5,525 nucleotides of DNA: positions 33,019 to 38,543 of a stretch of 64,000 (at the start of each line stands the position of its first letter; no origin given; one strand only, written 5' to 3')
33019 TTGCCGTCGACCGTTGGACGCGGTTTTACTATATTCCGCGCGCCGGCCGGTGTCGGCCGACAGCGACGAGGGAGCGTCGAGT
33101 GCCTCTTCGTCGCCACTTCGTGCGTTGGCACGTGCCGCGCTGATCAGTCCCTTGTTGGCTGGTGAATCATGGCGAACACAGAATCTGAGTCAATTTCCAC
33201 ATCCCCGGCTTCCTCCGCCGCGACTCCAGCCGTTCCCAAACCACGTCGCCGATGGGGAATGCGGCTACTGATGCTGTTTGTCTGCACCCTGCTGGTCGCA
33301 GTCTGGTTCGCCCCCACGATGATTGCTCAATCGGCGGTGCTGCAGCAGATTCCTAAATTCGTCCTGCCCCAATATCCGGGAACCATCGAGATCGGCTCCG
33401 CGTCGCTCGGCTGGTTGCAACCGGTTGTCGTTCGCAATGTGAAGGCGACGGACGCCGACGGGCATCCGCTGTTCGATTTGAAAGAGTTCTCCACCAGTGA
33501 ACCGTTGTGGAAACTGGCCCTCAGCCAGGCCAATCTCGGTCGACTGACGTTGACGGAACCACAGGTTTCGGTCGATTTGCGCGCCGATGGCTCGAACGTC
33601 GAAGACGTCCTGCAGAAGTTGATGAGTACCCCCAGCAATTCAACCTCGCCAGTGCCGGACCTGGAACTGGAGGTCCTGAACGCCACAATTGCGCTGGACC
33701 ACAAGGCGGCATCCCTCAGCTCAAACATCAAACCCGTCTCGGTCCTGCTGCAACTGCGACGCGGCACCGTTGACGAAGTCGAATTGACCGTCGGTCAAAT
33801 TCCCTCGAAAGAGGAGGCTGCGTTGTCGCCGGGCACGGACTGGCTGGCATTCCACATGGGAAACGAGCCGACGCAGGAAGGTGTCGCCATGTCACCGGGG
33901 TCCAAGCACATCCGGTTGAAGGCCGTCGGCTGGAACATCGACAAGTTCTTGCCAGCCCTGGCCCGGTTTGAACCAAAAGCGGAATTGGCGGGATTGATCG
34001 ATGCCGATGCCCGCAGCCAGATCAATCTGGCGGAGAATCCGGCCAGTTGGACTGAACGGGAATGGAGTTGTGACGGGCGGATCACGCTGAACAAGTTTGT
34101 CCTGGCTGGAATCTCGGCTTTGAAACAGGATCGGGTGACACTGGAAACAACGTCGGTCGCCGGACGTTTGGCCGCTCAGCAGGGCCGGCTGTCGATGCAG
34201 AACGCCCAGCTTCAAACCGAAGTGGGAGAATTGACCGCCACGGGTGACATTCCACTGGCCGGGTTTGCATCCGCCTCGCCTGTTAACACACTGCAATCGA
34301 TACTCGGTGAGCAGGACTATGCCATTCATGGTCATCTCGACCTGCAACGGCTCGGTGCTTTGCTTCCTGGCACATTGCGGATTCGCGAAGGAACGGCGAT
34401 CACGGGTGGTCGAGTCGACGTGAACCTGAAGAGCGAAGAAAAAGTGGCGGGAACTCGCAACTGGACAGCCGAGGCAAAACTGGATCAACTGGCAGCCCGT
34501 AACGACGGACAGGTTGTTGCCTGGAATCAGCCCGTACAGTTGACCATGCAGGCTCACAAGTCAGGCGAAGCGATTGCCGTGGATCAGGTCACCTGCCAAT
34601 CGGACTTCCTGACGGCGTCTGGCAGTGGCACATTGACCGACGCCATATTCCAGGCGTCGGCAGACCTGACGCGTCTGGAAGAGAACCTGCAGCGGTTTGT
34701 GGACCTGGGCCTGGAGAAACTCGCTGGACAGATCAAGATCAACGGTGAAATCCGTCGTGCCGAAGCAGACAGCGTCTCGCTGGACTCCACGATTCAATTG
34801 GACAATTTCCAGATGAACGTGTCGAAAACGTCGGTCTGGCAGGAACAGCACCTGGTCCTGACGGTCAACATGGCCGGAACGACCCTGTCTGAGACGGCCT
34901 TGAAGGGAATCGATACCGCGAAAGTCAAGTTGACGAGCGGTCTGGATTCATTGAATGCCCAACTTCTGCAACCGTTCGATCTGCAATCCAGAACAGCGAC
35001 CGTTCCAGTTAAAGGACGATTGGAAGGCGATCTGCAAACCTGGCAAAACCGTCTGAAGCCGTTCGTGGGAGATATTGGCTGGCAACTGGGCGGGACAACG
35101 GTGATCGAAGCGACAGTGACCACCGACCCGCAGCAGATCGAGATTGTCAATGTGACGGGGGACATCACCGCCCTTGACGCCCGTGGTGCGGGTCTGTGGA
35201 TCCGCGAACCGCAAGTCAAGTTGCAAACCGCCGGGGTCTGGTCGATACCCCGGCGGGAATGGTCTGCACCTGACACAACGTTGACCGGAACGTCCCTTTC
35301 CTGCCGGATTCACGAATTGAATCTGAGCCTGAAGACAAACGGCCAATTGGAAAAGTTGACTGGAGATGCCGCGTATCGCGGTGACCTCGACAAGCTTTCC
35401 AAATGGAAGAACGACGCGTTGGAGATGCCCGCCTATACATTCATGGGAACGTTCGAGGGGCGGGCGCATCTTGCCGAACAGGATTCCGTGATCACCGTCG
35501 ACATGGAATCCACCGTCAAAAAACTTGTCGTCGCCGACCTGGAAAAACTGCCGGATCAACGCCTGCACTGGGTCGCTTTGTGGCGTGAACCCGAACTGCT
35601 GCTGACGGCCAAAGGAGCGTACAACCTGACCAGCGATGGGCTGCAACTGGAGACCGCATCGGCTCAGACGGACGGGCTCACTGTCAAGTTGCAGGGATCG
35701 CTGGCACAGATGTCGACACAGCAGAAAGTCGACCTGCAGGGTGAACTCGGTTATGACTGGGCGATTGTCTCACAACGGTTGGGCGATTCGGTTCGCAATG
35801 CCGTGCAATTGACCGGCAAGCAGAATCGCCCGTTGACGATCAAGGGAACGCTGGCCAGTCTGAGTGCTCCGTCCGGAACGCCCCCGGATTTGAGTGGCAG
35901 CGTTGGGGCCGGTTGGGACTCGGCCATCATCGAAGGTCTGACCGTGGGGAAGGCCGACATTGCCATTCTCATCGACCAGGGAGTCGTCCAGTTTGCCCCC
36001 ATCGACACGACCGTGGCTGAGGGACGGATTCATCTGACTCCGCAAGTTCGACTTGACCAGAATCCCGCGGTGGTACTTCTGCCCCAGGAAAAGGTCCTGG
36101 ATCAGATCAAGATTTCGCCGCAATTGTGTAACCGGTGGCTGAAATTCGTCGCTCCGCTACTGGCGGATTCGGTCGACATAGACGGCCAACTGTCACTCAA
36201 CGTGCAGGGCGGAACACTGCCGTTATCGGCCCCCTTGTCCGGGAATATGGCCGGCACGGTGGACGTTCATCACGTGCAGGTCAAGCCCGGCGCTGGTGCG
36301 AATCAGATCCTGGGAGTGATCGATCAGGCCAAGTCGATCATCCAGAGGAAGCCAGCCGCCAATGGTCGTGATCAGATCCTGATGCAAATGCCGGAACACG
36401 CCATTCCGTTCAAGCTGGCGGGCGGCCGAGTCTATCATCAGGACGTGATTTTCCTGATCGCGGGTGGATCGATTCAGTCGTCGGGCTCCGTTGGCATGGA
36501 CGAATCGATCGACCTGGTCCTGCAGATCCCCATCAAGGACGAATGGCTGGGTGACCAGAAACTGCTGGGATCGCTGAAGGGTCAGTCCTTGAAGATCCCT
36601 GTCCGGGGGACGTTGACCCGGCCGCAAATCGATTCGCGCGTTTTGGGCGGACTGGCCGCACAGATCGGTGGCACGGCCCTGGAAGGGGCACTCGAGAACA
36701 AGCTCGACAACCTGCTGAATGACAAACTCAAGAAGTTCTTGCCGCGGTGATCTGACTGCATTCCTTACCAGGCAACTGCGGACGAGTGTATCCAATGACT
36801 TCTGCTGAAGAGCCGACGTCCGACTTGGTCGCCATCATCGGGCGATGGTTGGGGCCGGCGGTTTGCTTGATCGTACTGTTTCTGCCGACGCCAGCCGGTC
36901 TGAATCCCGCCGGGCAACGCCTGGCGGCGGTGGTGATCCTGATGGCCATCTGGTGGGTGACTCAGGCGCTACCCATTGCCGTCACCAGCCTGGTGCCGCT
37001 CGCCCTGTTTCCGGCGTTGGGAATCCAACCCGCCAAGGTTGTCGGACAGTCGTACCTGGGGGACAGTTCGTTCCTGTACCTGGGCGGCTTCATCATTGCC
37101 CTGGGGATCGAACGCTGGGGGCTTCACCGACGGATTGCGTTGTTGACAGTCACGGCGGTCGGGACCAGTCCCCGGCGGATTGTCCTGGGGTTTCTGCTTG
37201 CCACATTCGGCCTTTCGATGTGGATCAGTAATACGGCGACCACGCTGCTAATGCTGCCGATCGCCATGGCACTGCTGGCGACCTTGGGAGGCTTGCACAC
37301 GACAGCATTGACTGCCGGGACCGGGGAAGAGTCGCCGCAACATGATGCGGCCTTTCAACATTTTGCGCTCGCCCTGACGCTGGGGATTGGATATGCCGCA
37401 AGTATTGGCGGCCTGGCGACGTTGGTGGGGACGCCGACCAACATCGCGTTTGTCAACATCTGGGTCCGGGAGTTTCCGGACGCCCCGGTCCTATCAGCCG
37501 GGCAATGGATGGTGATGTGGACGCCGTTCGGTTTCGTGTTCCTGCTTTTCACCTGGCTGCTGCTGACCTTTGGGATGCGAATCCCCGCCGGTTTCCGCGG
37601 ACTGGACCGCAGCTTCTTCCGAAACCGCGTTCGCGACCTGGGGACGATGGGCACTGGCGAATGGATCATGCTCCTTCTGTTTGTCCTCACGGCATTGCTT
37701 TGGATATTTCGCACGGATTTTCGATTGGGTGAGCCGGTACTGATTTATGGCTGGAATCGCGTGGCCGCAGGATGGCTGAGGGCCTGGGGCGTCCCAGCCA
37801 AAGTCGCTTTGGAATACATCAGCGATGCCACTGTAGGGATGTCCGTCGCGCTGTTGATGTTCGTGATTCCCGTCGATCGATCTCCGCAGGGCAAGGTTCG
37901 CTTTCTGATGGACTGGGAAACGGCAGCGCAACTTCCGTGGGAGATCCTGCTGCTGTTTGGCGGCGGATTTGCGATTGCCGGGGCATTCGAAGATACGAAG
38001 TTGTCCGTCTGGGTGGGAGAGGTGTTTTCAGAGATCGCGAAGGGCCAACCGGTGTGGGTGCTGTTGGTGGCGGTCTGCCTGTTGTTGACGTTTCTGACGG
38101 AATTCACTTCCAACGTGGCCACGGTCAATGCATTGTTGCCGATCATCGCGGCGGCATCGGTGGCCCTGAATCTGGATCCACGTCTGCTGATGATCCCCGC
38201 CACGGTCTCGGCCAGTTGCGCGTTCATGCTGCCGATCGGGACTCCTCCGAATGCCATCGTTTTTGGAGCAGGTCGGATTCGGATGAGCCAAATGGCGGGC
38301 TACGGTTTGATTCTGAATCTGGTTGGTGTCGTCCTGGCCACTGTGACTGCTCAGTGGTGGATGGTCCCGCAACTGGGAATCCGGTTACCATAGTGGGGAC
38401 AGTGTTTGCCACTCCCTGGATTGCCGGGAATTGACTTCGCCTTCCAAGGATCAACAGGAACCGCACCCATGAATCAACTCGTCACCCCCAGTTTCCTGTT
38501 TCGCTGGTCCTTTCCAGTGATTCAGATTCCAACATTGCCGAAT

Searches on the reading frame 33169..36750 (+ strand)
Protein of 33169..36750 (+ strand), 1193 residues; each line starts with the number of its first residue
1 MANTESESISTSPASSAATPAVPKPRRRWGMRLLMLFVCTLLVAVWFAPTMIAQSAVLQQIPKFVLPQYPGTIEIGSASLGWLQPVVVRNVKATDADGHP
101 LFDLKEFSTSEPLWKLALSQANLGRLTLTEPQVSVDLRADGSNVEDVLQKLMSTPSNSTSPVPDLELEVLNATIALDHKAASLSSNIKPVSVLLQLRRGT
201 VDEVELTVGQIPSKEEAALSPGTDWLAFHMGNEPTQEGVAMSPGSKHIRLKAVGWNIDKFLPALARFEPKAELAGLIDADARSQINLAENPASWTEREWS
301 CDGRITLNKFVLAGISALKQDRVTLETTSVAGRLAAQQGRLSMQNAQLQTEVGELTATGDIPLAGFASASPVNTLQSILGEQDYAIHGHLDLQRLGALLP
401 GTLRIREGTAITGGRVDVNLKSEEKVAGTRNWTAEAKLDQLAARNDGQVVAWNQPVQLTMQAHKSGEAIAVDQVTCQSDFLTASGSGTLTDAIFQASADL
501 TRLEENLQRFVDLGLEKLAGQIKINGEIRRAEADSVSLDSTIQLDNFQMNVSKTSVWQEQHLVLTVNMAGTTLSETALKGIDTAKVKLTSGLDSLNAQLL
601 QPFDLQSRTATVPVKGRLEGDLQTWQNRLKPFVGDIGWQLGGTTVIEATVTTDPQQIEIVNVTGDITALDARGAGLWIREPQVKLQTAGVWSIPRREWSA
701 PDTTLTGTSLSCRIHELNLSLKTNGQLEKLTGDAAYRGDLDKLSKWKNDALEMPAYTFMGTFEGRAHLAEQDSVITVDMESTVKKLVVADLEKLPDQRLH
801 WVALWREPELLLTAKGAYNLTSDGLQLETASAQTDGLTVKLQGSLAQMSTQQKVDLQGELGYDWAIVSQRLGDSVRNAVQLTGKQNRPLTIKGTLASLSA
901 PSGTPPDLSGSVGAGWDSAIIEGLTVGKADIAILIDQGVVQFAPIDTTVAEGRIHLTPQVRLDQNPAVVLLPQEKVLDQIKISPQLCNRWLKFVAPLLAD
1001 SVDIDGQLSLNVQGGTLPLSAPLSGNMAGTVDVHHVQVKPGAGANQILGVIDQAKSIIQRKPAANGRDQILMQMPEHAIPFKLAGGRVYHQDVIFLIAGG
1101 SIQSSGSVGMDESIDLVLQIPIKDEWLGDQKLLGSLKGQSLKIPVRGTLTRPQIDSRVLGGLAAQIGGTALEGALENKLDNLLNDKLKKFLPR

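Call 32: search_protein_families(library=pfam, proteins=[window:33169-36750:+], max_evalue=0.0001)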
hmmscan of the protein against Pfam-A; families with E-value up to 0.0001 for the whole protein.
window:33169-36750:+ (1193 aa): 1 family
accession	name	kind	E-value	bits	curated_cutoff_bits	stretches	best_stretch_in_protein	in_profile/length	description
PF05359.17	DUF748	-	2.5e-09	36.2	50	1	24-623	12-563/1037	Domain of Unknown Function (DUF748)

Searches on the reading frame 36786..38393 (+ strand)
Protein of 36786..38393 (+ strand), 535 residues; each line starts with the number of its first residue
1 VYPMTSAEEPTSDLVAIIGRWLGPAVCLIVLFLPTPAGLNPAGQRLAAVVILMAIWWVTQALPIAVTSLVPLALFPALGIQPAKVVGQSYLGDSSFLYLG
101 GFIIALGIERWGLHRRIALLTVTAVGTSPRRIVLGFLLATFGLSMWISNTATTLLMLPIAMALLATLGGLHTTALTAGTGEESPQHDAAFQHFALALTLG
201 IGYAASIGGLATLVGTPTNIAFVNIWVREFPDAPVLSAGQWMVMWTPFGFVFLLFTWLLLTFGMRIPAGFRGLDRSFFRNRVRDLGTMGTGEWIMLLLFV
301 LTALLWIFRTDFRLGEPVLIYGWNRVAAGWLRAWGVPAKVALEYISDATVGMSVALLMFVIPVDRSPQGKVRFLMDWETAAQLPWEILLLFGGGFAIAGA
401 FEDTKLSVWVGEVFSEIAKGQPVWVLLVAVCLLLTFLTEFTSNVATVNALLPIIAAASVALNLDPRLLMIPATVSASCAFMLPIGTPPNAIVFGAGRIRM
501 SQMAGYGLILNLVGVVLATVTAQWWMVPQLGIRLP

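Call 32: search_protein_families(library=pfam, proteins=[window:36786-38393:+], max_evalue=0.0001)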
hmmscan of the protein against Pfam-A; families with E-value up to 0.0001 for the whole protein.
window:36786-38393:+ (535 aa): 2 families
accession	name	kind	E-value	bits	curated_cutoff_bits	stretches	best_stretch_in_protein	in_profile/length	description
PF00939.25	Na_sulph_symp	-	1.6e-72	245.5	27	1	25-526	12-467/472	Sodium:sulfate symporter transmembrane region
PF03600.22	CitMHS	-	1.6e-48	166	31.9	1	55-467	2-330/336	Citrate transporter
